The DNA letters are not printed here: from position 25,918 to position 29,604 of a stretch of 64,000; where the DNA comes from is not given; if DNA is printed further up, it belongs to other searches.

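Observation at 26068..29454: Single-polypeptide ECF sigma factor fused through a transmembrane helix to an extracytoplasmic array of carboxypeptidase-regulatory-like domains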

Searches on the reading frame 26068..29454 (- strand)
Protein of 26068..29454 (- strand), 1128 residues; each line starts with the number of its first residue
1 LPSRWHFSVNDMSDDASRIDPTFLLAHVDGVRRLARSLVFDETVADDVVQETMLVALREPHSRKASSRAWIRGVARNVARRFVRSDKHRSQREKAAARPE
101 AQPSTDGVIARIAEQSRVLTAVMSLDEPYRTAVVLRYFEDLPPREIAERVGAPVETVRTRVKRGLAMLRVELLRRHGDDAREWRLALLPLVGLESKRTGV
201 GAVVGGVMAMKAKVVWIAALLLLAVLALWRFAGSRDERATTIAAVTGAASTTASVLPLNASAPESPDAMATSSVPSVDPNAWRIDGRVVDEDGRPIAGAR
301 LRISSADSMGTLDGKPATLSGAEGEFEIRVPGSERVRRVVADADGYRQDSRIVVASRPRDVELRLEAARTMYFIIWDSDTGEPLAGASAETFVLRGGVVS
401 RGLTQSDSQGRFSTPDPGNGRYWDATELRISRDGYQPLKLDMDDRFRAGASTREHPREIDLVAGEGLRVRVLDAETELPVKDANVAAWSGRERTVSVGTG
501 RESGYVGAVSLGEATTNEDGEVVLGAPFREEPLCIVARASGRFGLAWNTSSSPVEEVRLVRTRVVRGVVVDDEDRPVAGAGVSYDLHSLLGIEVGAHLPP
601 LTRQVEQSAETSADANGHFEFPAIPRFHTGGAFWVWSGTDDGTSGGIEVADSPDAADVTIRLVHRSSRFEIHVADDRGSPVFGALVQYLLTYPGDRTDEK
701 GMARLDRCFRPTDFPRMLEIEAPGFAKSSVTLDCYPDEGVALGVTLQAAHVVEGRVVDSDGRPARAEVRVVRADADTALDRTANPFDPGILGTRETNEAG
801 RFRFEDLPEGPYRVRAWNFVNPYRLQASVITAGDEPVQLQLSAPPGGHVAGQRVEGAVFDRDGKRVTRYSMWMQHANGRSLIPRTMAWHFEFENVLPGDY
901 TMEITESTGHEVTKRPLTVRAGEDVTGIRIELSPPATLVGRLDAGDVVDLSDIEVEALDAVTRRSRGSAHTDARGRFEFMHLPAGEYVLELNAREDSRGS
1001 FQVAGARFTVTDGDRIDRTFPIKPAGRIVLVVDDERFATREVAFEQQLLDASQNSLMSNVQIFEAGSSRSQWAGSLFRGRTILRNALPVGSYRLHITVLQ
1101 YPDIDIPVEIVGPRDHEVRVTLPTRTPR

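Call 3: search_protein_families(library=pfam, proteins=[window:26068-29454:-], max_evalue=0.1)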
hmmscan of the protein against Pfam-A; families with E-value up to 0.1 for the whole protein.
window:26068-29454:- (1128 aa): 22 families
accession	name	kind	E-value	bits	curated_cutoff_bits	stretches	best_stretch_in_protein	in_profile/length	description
PF13620.12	CarboxypepD_reg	-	2.2e-39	134.1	32.3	5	284-365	2-81/82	Carboxypeptidase regulatory-like domain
PF13715.12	CarbopepD_reg_2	-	1.8e-15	57.1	32.2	0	964-991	23-50/88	CarboxypepD_reg-like domain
PF08281.18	Sigma70_r4_2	-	9e-13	48.1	25.7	1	117-168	3-54/54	Sigma-70, region 4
PF00775.27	Dioxygenase_C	-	9.9e-11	41.9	27.3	2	284-349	32-88/182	Dioxygenase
PF17802.7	SpaA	-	2.4e-10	40.9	23.1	0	791-828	33-70/91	Prealbumin-like fold domain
PF17210.9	SdrD_B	-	3.9e-10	40.4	29.7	1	943-1006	18-79/112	SdrD B-like domain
PF04542.20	Sigma70_r2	-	5e-09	36.3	24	1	26-87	4-69/71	Sigma-70 region 2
PF04545.22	Sigma70_r4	-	1.2e-08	34.8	24.1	1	124-169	4-49/50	Sigma-70, region 4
PF10670.15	DUF4198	-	4.6e-08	33.9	34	0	750-816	147-205/209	Domain of unknown function (DUF4198)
PF25020.1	TTR_TEN1-4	-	8.6e-07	29.2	27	1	284-337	9-56/86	Teneurin TTR-like domain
PF20598.4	DUF6795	-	5.7e-06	27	27.4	0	603-626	25-48/103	Domain of unknown function (DUF6795)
PF23193.1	NOMO_3rd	-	4.9e-05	23.8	27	0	968-989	61-82/120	NOMO third transthyretin-like domain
PF02369.22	Big_1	-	7.2e-05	23.3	34.9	0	283-332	20-68/93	Bacterial Ig-like domain (group 1)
PF22029.2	PhyR_sigma2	-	0.00014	22.3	27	1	26-67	3-44/55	Sigma2 domain of PhyR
PF14686.12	fn3_3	-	0.00014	22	24.4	0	889-925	36-73/75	Polysaccharide lyase family 4, domain II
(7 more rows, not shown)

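Call 4: search_protein_families(library=ncbifam, proteins=[window:26068-29454:-], max_evalue=0.1)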
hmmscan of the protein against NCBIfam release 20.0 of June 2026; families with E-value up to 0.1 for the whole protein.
window:26068-29454:- (1128 aa): 87 families (the best 25 are shown)
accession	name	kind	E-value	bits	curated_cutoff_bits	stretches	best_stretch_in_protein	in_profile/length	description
TIGR02983.1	SigE-fam_strep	subfamily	8.4e-22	77.8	141.55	1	23-172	11-158/162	SigE family RNA polymerase sigma factor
TIGR02937.1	sigma70-ECF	superfamily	3.9e-19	68.9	42.9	1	25-172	8-165/165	sigma-70 family RNA polymerase sigma factor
NF007227.0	PRK09645.1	subfamily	4.3e-17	62.6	202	1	26-172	21-170/177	sigma-70 family RNA polymerase sigma factor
NF006930.0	PRK09415.1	subfamily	1.1e-16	61.2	198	1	25-172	23-175/179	RNA polymerase factor sigma C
NF007216.0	PRK09638.1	equivalog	2.1e-15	57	194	1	29-174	29-176/180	RNA polymerase sigma factor SigY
NF009166.1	PRK12513.1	equivalog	4.2e-15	56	206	1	31-172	35-186/193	RNA polymerase sigma factor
NF007228.0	PRK09646.1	subfamily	9.2e-15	54.8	226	1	33-172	45-190/194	ECF RNA polymerase sigma factor SigK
TIGR02985.1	Sig70_bacteroi1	subfamily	1e-14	55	126.4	1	30-172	13-162/162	RNA polymerase sigma-70 factor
NF004113.0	PRK05602.1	equivalog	1.1e-14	54.5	208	1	25-179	52-208/211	RNA polymerase sigma factor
NF053879.1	RNAPolSigSigVBac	equivalog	1.9e-14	53.6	190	1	24-172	10-155/160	RNA polymerase sigma factor SigV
NF009164.0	PRK12511.1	equivalog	3.2e-13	49.6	185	1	24-170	10-157/182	RNA polymerase sigma factor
NF007223.0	PRK09641.1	equivalog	3.8e-13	49.7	209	1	29-172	29-184/187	RNA polymerase sigma factor SigW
NF008888.0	PRK11922.1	equivalog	3.8e-13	49.6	204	1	32-175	44-199/231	RNA polymerase sigma factor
NF009185.0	PRK12533.1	equivalog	4.1e-13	49.5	248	1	12-173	24-194/231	RNA polymerase sigma factor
NF009189.0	PRK12537.1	equivalog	5.1e-13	48.9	261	1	34-169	39-178/182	RNA polymerase sigma factor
TIGR02989.1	Sig-70_gvs1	subfamily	5.3e-12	46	124.55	1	23-168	6-154/158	RNA polymerase sigma-70 factor, Rhodopirellula/Verrucomicrobium family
TIGR02984.1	Sig-70_plancto1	subfamily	5.2e-11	42.5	183.75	1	45-170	38-186/189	RNA polymerase sigma-70 factor, Planctomycetaceae-specific subfamily 1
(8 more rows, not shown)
